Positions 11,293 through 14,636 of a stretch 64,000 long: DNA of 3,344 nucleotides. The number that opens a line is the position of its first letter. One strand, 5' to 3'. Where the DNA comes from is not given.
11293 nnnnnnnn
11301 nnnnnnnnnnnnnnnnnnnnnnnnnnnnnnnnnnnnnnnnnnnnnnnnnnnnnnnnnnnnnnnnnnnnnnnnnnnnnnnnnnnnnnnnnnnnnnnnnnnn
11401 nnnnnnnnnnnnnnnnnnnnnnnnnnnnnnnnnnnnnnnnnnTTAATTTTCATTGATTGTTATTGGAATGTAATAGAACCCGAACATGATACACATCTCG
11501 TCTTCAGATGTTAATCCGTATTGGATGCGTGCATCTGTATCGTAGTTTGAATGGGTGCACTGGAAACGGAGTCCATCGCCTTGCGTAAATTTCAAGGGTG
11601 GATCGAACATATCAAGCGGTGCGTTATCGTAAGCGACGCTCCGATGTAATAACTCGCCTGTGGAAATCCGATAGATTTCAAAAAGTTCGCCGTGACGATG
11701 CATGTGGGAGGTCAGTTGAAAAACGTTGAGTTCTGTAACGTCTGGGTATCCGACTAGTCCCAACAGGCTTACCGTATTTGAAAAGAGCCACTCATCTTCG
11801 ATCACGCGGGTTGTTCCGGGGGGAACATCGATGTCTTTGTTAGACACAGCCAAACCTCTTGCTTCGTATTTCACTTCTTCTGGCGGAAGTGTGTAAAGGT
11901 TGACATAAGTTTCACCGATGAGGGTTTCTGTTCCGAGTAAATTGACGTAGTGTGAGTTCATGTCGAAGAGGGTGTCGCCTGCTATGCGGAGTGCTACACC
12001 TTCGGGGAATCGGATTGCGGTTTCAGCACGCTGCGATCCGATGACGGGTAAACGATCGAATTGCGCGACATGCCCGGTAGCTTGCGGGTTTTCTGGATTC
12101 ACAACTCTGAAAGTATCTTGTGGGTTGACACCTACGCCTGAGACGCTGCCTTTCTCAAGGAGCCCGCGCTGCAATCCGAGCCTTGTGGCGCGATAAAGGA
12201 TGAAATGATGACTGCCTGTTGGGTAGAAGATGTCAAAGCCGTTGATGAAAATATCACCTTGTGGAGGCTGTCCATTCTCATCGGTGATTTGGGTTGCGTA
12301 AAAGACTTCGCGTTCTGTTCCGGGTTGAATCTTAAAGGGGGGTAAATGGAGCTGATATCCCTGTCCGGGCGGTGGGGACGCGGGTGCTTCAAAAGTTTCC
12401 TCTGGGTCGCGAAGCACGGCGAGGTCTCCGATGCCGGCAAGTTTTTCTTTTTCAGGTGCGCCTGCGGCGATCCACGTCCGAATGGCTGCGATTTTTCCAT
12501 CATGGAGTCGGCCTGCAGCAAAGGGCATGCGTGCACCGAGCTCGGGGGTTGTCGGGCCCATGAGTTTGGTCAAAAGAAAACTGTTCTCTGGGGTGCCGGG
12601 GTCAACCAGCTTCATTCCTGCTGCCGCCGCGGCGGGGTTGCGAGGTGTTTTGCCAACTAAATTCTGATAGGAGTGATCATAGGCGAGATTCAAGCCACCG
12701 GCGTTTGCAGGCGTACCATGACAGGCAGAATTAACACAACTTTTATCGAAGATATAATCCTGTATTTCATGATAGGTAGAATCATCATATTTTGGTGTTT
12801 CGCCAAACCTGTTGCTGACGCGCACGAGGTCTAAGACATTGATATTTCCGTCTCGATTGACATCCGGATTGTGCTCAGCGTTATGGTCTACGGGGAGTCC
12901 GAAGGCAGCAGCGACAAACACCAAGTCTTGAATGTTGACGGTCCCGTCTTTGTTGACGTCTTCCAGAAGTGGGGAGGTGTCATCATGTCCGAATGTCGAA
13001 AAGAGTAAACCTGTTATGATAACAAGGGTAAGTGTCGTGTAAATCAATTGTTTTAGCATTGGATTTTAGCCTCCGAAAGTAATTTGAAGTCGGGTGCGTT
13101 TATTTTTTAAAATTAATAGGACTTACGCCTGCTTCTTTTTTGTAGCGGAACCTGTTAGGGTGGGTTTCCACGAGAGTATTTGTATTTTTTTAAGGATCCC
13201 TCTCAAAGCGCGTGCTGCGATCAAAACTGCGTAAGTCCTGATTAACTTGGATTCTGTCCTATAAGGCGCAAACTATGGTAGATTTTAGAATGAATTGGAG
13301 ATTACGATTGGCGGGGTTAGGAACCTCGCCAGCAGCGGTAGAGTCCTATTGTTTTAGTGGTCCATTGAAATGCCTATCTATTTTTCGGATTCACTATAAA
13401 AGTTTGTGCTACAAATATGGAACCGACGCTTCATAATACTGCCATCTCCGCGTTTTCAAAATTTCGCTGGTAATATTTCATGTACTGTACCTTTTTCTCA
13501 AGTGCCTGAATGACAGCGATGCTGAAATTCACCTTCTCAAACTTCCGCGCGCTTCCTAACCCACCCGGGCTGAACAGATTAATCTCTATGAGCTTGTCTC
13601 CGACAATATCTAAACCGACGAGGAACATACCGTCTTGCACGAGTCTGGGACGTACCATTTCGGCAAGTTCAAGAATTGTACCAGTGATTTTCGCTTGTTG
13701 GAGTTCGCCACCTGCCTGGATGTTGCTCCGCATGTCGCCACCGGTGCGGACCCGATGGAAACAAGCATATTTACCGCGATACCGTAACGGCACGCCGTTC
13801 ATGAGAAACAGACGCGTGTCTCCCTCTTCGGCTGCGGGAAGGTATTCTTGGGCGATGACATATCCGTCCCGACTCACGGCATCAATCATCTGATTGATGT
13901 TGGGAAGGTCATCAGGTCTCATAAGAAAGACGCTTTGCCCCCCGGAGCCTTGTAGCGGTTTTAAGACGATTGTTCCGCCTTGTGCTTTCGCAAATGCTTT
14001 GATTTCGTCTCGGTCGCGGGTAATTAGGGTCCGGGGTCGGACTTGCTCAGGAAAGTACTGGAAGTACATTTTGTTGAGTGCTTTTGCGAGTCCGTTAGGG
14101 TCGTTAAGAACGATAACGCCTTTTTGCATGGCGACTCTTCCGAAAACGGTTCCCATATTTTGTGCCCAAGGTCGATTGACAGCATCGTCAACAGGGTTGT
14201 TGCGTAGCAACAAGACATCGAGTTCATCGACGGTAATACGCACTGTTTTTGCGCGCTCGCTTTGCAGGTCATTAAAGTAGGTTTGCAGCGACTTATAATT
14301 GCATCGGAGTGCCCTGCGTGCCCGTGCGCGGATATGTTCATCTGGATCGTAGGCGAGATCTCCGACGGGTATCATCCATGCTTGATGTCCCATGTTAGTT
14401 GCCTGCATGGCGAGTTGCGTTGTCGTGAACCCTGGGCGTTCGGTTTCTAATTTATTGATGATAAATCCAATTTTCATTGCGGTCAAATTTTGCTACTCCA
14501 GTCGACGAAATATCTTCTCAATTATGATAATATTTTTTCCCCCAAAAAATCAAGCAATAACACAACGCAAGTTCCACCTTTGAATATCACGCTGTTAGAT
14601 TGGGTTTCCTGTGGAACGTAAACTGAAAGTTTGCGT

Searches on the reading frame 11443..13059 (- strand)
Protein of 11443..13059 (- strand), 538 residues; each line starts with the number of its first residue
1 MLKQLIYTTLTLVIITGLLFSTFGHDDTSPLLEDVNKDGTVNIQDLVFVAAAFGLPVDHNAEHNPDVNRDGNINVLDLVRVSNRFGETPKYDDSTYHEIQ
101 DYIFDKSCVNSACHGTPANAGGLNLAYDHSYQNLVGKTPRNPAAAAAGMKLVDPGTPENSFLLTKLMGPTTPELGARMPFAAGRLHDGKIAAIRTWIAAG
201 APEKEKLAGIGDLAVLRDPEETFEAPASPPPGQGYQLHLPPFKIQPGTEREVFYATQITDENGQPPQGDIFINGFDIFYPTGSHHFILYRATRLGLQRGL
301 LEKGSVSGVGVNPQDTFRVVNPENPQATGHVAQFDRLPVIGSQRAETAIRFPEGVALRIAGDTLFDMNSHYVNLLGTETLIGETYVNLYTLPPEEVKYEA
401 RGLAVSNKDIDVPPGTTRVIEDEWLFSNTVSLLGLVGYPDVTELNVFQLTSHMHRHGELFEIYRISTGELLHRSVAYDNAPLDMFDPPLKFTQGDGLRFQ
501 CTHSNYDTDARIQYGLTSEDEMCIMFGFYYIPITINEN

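Call 77: search_protein_families(library=pfam, proteins=[window:11443-13059:-], max_evalue=0.0001)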
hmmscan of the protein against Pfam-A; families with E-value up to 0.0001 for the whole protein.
window:11443-13059:- (538 aa): 2 families
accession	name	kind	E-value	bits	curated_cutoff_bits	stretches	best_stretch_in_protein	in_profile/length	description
PF03712.20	Cu2_monoox_C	-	5.3e-12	45.9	23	1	444-533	45-139/157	Copper type II ascorbate-dependent monooxygenase, C-terminal domain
PF00404.24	Dockerin_1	-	3.9e-10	40.2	22.9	1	33-85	2-56/57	Dockerin type I domain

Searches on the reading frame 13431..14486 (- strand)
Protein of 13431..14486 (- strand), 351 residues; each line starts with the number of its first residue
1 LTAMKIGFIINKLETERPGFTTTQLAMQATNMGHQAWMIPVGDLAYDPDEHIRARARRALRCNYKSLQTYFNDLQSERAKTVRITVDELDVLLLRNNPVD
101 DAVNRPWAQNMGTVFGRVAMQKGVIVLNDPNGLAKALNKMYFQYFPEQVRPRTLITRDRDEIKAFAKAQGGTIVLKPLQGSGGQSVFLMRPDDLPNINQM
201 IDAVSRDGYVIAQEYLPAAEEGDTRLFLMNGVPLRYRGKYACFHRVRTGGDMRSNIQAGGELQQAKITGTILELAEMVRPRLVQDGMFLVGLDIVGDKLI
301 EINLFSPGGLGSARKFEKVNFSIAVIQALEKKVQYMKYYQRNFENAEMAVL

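Call 77: search_protein_families(library=pfam, proteins=[window:13431-14486:-], max_evalue=0.0001)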
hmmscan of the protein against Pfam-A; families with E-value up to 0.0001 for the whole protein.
window:13431-14486:- (351 aa): 3 families
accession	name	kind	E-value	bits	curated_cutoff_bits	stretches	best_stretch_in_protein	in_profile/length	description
PF02955.21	GSH-S_ATP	-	4.4e-50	170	23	1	138-312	1-169/175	Prokaryotic glutathione synthetase, ATP-grasp domain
PF08443.16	RimK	-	8.2e-11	42.3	21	1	151-328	19-187/188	RimK-like ATP-grasp domain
PF02951.20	GSH-S_N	-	3.9e-10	40.3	21.3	1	4-133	1-118/119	Prokaryotic glutathione synthetase, N-terminal domain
